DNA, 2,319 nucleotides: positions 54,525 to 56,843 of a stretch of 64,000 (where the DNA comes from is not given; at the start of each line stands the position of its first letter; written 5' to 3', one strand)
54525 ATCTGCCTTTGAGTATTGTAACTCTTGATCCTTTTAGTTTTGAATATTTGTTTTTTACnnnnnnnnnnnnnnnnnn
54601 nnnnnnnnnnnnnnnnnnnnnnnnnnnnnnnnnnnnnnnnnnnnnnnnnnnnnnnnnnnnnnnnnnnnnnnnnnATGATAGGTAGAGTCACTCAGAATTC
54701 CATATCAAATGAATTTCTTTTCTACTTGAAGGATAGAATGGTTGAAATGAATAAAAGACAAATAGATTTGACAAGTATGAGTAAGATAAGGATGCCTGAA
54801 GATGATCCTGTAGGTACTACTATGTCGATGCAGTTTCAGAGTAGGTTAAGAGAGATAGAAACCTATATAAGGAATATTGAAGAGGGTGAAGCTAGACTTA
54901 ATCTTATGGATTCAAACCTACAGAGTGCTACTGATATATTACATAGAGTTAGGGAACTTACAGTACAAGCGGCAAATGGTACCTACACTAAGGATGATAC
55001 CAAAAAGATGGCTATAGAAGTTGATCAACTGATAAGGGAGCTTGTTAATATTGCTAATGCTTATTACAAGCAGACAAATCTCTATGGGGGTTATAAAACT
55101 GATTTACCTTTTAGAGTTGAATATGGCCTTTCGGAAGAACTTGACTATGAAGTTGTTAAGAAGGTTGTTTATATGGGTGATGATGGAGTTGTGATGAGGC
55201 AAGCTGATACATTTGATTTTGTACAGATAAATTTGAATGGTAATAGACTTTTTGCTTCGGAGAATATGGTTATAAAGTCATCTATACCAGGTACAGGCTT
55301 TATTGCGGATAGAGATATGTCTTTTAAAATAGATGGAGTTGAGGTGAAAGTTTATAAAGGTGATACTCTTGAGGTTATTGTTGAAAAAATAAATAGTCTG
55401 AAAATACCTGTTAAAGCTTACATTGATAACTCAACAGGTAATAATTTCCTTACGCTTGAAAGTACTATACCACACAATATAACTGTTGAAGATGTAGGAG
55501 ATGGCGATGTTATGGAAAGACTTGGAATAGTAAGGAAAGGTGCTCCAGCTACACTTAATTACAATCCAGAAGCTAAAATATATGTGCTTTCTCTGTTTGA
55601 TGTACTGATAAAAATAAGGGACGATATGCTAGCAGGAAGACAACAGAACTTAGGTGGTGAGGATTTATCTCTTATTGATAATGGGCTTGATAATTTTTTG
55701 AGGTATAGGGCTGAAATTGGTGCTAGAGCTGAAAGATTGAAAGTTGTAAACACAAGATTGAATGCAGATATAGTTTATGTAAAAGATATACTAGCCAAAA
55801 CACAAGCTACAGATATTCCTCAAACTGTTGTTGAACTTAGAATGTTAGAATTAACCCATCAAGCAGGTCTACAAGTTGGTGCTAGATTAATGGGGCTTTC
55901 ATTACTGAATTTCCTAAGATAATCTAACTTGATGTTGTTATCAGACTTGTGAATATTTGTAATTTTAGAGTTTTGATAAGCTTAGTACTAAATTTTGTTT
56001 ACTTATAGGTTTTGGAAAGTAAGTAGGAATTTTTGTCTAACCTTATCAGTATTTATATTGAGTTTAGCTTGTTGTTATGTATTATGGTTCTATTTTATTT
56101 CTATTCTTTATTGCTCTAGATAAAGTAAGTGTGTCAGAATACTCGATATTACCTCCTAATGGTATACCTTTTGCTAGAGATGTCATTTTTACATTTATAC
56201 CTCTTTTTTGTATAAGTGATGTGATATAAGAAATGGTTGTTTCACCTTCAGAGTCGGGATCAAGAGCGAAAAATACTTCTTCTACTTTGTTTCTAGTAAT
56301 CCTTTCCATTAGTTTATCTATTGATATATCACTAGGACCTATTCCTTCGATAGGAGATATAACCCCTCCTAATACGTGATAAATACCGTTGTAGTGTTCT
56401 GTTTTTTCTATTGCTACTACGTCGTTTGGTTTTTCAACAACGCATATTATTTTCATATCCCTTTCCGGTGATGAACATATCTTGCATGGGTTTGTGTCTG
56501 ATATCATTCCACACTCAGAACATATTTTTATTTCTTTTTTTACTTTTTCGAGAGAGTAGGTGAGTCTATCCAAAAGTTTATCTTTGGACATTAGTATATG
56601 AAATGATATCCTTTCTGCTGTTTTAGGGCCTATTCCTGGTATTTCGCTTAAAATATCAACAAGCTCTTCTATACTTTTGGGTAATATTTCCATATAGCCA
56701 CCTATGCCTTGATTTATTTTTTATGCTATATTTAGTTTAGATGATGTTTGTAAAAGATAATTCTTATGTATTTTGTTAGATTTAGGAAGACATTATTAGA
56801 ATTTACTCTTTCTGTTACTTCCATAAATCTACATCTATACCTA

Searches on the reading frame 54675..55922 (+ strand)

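Call 44: search_protein_families(library=pfam, proteins=[window:54675-55922:+], max_evalue=0.001)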
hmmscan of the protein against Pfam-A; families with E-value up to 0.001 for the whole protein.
window:54675-55922:+ (415 aa): 3 families
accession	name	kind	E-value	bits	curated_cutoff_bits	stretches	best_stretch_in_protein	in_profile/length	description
PF00669.25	Flagellin_N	-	1.7e-18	67.5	26.6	1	7-139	3-136/139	Bacterial flagellin N-terminal helical region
PF00700.27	Flagellin_C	-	8.5e-05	23.2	23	0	332-414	2-86/86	Bacterial flagellin C-terminal helical region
PF07196.18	Flagellin_IN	-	0.00045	20.8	22.7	0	219-263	12-53/55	Flagellin hook IN motif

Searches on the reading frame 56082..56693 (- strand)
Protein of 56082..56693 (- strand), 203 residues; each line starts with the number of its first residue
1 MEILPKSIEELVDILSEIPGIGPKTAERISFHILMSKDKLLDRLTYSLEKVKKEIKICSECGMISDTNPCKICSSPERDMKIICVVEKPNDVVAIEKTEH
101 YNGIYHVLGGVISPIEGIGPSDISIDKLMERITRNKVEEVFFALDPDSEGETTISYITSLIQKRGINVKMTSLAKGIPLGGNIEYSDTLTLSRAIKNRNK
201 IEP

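Call 44: search_protein_families(library=pfam, proteins=[window:56082-56693:-], max_evalue=0.001)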
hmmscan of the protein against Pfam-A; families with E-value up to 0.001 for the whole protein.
window:56082-56693:- (203 aa): 7 families
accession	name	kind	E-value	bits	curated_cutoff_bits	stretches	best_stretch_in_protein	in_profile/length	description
PF13662.12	Toprim_4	-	1.3e-24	86.6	25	1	82-169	2-82/85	Toprim domain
PF01751.28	Toprim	-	1.2e-13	51.5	23.1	1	83-171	2-94/96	Toprim domain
PF21176.3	RecR_HhH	-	4.9e-11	42.7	27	1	8-50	1-43/45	RecR, helix-hairpin-helix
PF21175.2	RecR_C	-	8e-10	38.4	22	1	176-198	1-23/24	RecR, C-terminal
PF02132.21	RecR_ZnF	-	4.6e-06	26.7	22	1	55-75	1-21/21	RecR, Cys4-zinc finger domain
PF14520.12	HHH_5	-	5.1e-05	24.1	27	1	12-29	34-51/57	Helix-hairpin-helix domain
PF00633.29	HHH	-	0.00033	20.8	24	1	12-29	10-27/30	Helix-hairpin-helix motif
